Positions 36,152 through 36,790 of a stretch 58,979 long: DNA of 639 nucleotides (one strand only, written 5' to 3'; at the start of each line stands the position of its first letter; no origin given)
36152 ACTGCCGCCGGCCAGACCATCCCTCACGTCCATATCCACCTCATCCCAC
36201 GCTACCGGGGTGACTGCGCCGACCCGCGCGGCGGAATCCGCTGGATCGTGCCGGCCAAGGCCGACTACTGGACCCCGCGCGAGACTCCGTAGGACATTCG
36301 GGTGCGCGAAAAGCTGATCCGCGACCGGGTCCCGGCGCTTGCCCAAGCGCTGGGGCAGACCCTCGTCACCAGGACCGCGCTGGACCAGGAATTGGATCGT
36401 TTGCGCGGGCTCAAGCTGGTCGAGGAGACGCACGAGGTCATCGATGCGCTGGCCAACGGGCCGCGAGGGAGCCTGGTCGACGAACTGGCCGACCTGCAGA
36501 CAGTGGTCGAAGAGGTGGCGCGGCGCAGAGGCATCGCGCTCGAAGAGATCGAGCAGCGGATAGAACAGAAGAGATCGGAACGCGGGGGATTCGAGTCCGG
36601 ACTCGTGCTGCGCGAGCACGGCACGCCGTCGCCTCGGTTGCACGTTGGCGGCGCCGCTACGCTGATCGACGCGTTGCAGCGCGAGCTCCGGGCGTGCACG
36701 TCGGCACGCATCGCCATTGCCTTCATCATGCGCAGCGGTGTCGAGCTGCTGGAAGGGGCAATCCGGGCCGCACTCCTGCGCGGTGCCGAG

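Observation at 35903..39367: HIT protein plus 1021-aa MazG-PLD-DExH helicase fusion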

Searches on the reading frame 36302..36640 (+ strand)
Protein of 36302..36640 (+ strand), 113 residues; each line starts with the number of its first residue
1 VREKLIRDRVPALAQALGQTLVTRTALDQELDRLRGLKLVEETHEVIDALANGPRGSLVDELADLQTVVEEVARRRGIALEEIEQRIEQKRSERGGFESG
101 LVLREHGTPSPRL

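Call 9: search_protein_families(library=pfam, proteins=[window:36302-36640:+], max_evalue=10)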
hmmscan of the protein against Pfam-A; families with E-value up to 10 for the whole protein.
window:36302-36640:+ (113 aa): 7 families
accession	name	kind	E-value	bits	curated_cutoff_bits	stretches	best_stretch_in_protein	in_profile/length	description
PF01503.22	PRA-PH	-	8.2e-08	33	21.3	1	27-90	19-85/86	Phosphoribosyl-ATP pyrophosphohydrolase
PF03819.22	MazG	-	3.8e-07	30.7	22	1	38-94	9-69/74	MazG nucleotide pyrophosphohydrolase domain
PF12643.12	MazG-like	-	5.7e-05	23.7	27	1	38-93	14-69/85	MazG-like family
PF18645.6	DUF5631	-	0.056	14.3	25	1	7-49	15-57/96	Family of unknown function (DUF5631)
PF18250.6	Tgi2PP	-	0.11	13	27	1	96-111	23-38/43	Effector immunity protein Tgi2PP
PF13040.11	Fur_reg_FbpB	-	0.16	12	25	1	79-91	25-37/39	Fur-regulated basic protein B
PF19111.5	DUF5798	-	0.5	11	27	1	30-93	30-83/89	Family of unknown function (DUF5798)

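Call 39: search_solved_structures(query=window:36302-36640:+, max_evalue=1, show_alignments=2)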
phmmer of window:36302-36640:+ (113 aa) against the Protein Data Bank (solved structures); distinct sequences matched with E-value up to 1: 9.
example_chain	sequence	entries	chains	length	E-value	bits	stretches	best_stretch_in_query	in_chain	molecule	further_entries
3mdq_A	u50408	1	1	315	0.18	15.5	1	19-94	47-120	Exopolyphosphatase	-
7yh5_A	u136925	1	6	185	0.2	15.4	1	28-69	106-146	Nucleoside triphosphate pyrophosphohydrolase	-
1vmg_A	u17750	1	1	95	0.21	15.3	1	39-83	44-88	Hypothetical protein SSO3215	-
5dzz_A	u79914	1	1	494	0.36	14.5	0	51-94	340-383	Desmoplakin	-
2kko_A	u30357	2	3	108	0.41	14.4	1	37-91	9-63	POSSIBLE TRANSCRIPTIONAL REGULATORY PROTEIN (POSSIBLY ARSR-FAMILY) | Possible transcriptional regulatory arsR-family protein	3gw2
2zze_A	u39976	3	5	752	0.62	13.8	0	58-88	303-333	Alanyl-tRNA synthetase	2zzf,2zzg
3crc_A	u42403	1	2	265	0.77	13.5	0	40-68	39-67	Protein mazG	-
3cra_A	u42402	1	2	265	0.84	13.4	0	40-68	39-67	Protein mazG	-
4r9x_A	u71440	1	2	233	0.97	13.2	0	19-85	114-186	Copper homeostasis protein CutC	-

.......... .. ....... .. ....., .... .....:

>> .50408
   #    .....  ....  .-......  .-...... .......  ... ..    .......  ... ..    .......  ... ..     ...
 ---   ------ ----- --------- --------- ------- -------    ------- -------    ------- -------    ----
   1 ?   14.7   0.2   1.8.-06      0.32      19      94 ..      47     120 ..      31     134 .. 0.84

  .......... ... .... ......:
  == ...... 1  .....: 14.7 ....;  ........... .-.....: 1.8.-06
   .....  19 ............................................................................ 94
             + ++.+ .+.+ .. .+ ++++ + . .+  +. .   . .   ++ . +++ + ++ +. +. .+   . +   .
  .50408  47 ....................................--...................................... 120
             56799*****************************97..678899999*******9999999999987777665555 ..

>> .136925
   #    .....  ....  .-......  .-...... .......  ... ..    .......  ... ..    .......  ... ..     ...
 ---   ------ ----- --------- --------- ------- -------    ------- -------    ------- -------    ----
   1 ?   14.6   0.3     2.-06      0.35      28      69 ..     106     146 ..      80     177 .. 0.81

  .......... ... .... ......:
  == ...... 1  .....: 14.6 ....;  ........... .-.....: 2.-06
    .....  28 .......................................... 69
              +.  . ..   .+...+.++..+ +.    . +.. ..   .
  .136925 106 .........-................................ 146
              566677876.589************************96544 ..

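Call 96: search_solved_structures(query=A5, max_evalue=1)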
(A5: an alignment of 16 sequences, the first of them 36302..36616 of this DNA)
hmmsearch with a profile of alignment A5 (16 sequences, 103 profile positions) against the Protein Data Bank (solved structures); distinct sequences matched with E-value up to 1: 30.
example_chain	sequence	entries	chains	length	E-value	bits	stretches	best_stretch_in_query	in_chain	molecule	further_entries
2a3q_A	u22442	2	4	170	6.9e-08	35.9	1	10-96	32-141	hypothetical protein | Protein RS21-C6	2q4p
6sqw_A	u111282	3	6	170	7e-08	35.9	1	10-96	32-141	dCTP pyrophosphatase 1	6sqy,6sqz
2oie_A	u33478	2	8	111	8.7e-08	35.6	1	10-86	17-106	RS21-C6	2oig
7mu5_A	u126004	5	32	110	3.7e-07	33.6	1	10-72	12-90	dCTP pyrophosphatase 1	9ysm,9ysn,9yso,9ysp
3cra_A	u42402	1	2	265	1.3e-06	31.8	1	35-90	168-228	Protein mazG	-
3crc_A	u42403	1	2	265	1.3e-06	31.8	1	35-90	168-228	Protein mazG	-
2q5z_A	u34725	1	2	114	1.3e-06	31.8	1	29-86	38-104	Hypothetical protein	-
2q73_A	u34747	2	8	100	1.4e-06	31.7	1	29-84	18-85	Hypothetical protein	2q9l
4qgp_A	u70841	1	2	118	5.3e-05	26.7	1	9-88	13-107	pyrophosphatase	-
1vmg_A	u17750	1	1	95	5.3e-05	26.7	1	37-86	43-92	Hypothetical protein SSO3215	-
5byo_A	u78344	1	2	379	6.1e-05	26.5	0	66-84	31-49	dTor_12x31L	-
2gta_A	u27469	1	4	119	0.00012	25.5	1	35-90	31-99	Hypothetical protein ypjD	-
4yxz_A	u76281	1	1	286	0.00021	24.8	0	66-84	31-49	dTor_9x31L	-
5ie9_A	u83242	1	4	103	0.0015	22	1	35-90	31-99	Nucleotide pyrophosphohydrolase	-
1yvw_A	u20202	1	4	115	0.0051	20.3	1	33-86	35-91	Phosphoribosyl-ATP pyrophosphatase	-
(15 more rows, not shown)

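Call 99: search_solved_structures(query=A6, max_evalue=1, show_alignments=1)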
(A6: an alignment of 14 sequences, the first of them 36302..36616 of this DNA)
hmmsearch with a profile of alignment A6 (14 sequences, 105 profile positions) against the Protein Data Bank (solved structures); distinct sequences matched with E-value up to 1: 16.
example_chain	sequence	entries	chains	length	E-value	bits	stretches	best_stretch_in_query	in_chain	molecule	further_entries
3crc_A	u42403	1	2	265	0.0034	20.9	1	36-90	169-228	Protein mazG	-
3cra_A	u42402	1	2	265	0.0034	20.9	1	36-90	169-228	Protein mazG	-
2q73_A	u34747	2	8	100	0.0086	19.6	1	29-84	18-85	Hypothetical protein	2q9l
1vmg_A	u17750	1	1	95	0.0089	19.6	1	37-82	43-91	Hypothetical protein SSO3215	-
2q5z_A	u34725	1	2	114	0.014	18.9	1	29-84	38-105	Hypothetical protein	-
2gta_A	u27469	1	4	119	0.048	17.2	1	40-90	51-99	Hypothetical protein ypjD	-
1yvw_A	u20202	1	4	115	0.1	16.2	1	33-86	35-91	Phosphoribosyl-ATP pyrophosphatase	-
7bgm_A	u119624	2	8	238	0.13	15.9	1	11-91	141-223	Phosphoribosyl-AMP cyclohydrolase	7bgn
1yxb_A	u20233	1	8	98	0.19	15.3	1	32-81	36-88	Phosphoribosyl-ATP pyrophosphatase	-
5ie9_A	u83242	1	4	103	0.27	14.8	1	51-90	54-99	Nucleotide pyrophosphohydrolase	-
3c90_X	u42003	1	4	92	0.33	14.5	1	31-81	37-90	Phosphoribosyl-ATP pyrophosphatase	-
1y6x_A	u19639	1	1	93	0.33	14.5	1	31-81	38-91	Phosphoribosyl-ATP pyrophosphatase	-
8kc4_A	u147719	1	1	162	0.76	13.4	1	32-87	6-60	De novo design protein -NA05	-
2a7w_A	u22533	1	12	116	0.85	13.2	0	33-81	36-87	Phosphoribosyl-ATP pyrophosphatase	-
7ody_A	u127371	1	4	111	0.92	13.1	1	36-82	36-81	MazG-like pyrophosphohydrolase (MazZ)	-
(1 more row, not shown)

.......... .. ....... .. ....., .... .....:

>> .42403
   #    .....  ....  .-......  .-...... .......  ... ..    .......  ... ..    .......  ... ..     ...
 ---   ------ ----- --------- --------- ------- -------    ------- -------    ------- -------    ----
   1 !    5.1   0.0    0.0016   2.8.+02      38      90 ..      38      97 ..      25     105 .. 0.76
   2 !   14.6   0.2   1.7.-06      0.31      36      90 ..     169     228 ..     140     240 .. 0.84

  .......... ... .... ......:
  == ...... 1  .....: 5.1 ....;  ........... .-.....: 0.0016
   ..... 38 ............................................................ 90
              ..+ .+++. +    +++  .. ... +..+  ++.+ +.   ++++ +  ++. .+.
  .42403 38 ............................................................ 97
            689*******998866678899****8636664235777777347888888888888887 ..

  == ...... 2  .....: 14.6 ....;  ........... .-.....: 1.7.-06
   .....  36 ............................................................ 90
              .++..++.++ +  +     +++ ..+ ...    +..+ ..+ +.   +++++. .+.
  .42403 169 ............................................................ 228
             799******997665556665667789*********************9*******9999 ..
